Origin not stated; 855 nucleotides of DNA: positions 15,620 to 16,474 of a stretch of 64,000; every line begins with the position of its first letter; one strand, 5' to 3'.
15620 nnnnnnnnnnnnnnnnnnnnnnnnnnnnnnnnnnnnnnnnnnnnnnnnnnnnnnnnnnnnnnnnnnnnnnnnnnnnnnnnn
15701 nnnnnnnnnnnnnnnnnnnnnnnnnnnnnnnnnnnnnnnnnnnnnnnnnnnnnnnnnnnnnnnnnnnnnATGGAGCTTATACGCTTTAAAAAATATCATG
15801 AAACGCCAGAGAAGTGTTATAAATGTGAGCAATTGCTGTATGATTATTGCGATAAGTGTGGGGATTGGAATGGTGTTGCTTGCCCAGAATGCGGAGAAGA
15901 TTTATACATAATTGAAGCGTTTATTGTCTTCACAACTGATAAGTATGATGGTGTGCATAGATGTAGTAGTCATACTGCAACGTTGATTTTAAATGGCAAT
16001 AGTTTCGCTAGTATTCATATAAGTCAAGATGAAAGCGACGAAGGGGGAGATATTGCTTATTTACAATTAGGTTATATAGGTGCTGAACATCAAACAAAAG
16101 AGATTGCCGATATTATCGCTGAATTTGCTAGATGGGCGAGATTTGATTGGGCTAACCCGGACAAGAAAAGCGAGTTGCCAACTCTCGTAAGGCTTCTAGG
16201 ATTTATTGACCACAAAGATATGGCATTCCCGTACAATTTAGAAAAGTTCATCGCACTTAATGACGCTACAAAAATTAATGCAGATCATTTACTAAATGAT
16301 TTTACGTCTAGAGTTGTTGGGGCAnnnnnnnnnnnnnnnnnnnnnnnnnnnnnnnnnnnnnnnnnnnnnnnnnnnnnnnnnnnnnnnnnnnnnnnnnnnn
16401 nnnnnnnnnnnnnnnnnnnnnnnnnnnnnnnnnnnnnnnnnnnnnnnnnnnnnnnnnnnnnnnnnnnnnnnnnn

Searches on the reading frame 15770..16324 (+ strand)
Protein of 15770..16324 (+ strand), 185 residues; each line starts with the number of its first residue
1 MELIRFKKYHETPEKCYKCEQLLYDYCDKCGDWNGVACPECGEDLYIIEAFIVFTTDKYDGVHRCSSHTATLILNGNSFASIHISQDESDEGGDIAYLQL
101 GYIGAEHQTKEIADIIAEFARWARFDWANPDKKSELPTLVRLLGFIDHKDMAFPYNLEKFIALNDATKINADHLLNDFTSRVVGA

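Call 60: search_protein_families(library=pfam, proteins=[window:15770-16324:+], max_evalue=0.01)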
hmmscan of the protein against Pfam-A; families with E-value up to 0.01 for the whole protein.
window:15770-16324:+ (185 aa): 1 family
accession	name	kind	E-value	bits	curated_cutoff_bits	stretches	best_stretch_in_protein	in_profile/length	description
PF10083.14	DUF2321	-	0.0016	18.6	24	1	10-65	12-70/157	Uncharacterized protein conserved in bacteria (DUF2321)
